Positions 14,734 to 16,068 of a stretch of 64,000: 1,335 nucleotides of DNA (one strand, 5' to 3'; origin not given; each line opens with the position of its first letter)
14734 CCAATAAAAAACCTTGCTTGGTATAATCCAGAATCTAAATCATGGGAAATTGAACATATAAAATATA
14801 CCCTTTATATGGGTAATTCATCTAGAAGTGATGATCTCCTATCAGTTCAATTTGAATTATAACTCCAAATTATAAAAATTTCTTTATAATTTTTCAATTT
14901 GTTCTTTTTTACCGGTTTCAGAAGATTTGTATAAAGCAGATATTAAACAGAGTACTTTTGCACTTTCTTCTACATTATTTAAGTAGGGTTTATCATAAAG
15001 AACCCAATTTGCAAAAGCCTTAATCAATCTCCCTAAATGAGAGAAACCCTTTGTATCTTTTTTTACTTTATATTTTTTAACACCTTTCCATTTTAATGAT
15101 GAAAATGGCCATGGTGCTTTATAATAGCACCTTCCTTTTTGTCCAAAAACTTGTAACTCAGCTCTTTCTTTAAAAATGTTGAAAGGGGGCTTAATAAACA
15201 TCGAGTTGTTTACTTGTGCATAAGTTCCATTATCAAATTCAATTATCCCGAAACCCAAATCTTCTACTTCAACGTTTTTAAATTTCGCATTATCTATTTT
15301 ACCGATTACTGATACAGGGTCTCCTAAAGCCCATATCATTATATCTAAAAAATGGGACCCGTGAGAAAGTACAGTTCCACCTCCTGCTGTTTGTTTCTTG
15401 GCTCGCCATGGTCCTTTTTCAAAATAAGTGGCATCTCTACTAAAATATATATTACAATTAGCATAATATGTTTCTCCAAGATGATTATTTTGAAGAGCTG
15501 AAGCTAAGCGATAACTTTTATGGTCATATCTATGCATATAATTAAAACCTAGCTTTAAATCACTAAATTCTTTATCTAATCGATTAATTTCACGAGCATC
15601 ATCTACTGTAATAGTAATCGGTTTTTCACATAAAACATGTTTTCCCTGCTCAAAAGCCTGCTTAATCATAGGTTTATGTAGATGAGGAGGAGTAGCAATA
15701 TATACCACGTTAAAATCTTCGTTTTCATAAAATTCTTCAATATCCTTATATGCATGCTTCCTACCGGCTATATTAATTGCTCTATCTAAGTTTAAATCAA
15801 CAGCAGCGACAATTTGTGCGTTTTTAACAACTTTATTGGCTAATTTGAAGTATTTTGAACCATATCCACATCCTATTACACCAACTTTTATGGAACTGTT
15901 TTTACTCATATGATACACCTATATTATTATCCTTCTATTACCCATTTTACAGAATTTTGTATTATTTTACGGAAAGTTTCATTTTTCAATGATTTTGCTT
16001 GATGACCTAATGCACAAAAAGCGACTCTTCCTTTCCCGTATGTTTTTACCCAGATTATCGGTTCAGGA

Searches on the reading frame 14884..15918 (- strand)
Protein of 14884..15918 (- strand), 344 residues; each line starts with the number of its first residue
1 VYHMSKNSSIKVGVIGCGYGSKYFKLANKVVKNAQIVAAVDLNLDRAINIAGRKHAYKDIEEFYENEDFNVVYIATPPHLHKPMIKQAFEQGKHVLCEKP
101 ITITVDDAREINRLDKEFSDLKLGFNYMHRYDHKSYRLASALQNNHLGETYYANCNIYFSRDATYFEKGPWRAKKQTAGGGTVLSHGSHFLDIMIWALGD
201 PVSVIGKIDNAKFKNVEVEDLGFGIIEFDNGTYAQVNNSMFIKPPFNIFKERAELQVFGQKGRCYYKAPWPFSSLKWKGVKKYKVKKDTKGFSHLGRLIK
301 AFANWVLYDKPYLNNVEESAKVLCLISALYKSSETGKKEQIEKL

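Call 5: search_protein_families(library=pfam, proteins=[window:14884-15918:-], max_evalue=0.01)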
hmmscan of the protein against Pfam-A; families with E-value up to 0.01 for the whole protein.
window:14884-15918:- (344 aa): 3 families
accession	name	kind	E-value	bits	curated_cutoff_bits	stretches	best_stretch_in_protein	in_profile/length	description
PF01408.29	GFO_IDH_MocA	-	2.1e-23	83.7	24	1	10-116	1-110/120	Oxidoreductase family, NAD-binding Rossmann fold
PF22725.1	GFO_IDH_MocA_C3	-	1.3e-20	74.1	27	1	138-263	4-122/124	GFO/IDH/MocA C-terminal domain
PF02894.22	GFO_IDH_MocA_C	-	2.1e-19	70.6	22.9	1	140-338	2-215/218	Oxidoreductase family, C-terminal alpha/beta domain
